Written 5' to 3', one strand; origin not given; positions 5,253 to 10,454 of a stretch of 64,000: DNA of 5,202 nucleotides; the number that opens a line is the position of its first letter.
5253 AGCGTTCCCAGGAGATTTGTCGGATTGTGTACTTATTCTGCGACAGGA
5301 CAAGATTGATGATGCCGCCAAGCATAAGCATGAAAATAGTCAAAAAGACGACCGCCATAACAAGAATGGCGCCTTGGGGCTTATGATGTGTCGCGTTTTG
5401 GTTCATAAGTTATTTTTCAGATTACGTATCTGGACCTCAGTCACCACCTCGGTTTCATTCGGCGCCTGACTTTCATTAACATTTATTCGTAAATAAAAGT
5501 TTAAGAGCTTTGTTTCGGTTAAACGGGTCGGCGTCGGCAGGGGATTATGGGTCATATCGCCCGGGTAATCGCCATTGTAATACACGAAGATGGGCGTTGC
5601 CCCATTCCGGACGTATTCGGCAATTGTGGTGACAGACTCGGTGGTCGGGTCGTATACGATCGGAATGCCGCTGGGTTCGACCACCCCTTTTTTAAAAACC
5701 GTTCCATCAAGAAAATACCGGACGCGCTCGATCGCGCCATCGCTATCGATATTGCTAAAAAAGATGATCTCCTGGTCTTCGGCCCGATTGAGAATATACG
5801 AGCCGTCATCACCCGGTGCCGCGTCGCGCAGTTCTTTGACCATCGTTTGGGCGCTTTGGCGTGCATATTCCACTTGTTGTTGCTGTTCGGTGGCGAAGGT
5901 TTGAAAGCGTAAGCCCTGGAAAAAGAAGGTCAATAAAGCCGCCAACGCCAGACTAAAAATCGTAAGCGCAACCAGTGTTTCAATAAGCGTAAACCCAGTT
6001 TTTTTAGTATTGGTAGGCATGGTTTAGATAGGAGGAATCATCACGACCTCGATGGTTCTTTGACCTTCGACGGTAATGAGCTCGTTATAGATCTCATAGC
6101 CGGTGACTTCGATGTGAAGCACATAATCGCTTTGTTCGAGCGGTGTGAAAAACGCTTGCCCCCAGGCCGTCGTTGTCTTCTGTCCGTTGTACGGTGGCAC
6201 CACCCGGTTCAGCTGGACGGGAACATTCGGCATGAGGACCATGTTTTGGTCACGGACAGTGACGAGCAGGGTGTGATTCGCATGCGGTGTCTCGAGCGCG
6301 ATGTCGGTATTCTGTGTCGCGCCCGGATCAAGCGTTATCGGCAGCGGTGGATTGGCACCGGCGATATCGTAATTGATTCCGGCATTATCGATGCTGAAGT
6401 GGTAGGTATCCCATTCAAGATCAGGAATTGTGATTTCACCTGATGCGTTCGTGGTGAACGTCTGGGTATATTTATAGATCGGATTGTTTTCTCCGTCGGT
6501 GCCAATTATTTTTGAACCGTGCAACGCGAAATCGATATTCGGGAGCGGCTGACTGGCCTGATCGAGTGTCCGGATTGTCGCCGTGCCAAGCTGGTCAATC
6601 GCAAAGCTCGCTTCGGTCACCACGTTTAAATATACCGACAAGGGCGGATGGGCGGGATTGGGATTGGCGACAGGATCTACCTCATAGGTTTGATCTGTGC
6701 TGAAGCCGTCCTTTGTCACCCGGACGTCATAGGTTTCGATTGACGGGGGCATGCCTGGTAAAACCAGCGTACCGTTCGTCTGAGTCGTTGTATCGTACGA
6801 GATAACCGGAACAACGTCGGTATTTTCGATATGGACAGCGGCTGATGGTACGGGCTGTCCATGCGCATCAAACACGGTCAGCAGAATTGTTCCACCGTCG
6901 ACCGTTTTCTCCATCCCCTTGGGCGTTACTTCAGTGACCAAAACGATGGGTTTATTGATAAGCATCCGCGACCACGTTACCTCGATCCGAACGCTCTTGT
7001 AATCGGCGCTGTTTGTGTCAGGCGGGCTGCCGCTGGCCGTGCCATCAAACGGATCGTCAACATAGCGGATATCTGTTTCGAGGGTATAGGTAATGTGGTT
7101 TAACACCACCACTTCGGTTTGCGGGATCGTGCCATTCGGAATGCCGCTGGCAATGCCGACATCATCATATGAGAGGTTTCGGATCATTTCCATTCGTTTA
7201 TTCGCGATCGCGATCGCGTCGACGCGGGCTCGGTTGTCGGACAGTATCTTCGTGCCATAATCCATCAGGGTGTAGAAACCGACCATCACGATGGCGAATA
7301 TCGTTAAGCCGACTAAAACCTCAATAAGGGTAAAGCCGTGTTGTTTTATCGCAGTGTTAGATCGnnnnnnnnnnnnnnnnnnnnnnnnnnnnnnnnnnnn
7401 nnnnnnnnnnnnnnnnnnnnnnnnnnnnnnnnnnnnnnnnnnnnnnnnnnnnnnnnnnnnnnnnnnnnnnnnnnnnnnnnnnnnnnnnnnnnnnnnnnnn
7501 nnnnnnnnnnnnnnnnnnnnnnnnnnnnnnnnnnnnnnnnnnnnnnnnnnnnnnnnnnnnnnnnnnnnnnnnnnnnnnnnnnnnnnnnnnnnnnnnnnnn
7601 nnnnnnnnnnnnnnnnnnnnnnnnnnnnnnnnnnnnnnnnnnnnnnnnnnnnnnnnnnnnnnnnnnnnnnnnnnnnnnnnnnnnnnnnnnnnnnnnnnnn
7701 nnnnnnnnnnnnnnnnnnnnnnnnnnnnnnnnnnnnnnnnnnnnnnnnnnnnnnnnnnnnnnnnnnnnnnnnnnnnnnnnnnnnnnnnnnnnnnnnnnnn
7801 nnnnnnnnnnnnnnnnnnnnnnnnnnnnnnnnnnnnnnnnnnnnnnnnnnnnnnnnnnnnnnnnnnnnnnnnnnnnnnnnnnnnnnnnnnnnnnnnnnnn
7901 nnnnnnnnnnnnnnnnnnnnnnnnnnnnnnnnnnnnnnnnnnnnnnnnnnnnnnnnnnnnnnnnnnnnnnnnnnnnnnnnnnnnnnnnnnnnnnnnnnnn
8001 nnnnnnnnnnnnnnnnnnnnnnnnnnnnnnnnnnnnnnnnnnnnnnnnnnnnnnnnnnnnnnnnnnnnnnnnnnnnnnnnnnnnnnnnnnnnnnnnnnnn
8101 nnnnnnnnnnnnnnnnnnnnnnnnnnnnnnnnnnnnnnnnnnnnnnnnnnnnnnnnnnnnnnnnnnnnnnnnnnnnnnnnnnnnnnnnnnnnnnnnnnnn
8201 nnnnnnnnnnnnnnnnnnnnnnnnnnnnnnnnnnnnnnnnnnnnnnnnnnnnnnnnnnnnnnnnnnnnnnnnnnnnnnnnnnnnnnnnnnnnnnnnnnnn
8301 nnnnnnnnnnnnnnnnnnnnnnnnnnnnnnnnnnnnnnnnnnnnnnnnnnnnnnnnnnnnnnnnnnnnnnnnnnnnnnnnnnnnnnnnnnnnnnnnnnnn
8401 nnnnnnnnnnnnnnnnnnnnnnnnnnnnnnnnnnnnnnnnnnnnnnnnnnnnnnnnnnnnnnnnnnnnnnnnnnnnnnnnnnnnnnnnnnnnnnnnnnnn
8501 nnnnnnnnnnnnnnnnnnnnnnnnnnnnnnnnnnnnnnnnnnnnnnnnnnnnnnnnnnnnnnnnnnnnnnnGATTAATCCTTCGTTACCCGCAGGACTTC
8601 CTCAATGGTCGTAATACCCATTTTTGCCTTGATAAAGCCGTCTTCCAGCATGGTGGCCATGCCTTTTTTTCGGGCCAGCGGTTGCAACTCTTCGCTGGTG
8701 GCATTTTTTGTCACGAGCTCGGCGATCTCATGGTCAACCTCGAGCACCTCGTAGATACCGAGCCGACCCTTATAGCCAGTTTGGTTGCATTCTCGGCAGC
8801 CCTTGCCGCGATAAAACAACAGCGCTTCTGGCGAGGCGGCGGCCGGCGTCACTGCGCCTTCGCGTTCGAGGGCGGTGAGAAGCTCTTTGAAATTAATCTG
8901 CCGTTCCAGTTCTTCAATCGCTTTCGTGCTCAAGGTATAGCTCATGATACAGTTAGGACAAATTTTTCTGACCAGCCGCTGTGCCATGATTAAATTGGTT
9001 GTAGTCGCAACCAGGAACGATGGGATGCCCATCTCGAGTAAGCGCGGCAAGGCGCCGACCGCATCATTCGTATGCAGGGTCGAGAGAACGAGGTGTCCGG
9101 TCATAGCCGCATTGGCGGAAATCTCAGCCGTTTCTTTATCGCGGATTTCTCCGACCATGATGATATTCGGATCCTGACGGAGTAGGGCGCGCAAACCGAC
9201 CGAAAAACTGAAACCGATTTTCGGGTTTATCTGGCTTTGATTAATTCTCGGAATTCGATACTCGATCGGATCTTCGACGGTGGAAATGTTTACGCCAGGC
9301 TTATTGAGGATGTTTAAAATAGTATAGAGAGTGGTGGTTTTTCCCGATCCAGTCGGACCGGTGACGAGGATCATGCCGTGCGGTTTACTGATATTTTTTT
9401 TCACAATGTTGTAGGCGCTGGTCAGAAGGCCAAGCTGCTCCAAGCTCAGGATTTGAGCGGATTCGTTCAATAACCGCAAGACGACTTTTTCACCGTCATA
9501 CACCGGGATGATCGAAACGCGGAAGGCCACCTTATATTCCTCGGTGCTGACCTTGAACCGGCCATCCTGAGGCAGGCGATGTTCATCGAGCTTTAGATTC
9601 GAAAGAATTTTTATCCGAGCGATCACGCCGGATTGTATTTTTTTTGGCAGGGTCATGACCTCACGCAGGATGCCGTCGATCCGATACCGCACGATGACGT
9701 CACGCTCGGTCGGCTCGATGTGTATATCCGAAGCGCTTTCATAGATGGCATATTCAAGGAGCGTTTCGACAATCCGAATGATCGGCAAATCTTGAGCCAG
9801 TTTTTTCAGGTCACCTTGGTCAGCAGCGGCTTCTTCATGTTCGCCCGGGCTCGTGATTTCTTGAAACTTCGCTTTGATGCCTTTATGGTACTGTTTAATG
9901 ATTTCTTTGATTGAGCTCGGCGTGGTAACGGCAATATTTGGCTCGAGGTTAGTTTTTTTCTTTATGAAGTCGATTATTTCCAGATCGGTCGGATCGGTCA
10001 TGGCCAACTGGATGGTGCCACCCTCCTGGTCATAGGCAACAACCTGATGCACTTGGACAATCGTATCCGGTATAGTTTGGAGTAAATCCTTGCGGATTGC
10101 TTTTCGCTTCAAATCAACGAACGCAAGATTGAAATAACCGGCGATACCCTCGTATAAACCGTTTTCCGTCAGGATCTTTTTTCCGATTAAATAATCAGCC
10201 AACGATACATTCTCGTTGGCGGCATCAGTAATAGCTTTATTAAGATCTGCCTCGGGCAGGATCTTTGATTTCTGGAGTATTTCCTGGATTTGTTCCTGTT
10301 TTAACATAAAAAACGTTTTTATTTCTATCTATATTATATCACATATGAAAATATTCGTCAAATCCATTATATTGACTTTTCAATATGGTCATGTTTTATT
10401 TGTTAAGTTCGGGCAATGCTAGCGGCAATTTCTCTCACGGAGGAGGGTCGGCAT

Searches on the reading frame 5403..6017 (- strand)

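Call 28: search_protein_families(library=pfam, proteins=[window:5403-6017:-], max_evalue=0.001)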
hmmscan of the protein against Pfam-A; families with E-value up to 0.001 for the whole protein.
window:5403-6017:- (204 aa): 1 family
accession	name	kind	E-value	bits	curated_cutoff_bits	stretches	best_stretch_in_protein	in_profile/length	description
PF07963.17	N_methyl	-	1.2e-07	31.4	21.2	1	5-29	3-27/27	Prokaryotic N-terminal methylation motif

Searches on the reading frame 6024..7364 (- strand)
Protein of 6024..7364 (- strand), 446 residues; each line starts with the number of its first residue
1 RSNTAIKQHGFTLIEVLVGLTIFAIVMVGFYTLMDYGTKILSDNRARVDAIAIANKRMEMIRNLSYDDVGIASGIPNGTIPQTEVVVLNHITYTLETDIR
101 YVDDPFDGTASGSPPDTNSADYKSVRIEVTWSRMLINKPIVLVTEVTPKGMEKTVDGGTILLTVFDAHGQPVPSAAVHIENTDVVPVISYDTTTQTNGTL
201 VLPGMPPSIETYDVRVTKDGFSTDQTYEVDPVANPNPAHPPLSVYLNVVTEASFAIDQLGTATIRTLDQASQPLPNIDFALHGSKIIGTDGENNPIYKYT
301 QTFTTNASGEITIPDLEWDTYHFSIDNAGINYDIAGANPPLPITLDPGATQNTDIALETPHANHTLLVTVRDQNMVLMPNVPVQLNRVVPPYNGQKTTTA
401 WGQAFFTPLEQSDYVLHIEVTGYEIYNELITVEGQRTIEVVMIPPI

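Call 28: search_protein_families(library=pfam, proteins=[window:6024-7364:-], max_evalue=0.001)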
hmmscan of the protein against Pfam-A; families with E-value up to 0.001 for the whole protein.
window:6024-7364:- (446 aa): 6 families
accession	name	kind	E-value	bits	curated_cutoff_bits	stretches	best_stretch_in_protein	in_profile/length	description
PF13620.12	CarboxypepD_reg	-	2.2e-18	66.8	32.3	1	160-227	2-65/82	Carboxypeptidase regulatory-like domain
PF07963.17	N_methyl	-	2.4e-09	36.8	21.2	1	7-31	3-27/27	Prokaryotic N-terminal methylation motif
PF17802.7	SpaA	-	1.5e-07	31.9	23.1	0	262-324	3-57/91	Prealbumin-like fold domain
PF02369.22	Big_1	-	1.9e-05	25.1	34.9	0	159-218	20-80/93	Bacterial Ig-like domain (group 1)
PF13715.12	CarbopepD_reg_2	-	0.00021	21.7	32.2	0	163-225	4-59/88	CarboxypepD_reg-like domain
PF05688.17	BIg21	-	0.00028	21.8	27.4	0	161-182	7-28/109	Bacterial Immunoglobulin-like 21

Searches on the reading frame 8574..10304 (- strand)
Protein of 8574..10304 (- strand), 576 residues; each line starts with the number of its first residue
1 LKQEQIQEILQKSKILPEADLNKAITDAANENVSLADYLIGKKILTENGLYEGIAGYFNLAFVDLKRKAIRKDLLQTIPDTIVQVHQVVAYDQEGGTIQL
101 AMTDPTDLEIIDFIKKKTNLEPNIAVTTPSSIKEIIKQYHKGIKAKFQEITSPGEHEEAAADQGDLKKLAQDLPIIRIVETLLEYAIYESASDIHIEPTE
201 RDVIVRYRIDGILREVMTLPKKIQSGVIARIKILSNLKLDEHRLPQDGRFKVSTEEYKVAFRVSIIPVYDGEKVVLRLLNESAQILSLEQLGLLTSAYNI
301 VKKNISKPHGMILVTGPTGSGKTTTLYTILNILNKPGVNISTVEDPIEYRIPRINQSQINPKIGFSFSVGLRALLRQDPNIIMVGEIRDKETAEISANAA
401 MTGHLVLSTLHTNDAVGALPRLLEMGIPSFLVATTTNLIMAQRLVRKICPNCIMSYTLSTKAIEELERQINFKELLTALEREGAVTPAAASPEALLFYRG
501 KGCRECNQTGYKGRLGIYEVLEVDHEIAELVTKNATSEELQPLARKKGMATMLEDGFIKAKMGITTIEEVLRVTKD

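Call 28: search_protein_families(library=pfam, proteins=[window:8574-10304:-], max_evalue=0.001)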
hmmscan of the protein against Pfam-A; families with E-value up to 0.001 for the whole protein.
window:8574-10304:- (576 aa): 6 families
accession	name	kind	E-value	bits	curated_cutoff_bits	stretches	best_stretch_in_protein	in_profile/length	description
PF00437.27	T2SSE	-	6.9e-131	436.7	24.9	1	170-572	3-370/370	Type II/IV secretion system protein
PF05157.20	MshEN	-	1.8e-13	50.7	23.1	1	58-140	1-84/90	MshEN domain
PF13191.12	AAA_16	-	5.8e-05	24.1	32.6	1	290-404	8-111/167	AAA ATPase domain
PF20720.3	nSTAND3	-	0.00017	21.8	27.2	0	296-346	5-54/155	Novel STAND NTPase 3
PF25199.1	nSTAND_NTPase5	-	0.00023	21.5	34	1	284-350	18-83/145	Novel STAND NTPase 5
PF13401.12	AAA_22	-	0.00039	21.2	27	0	308-339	4-33/130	AAA domain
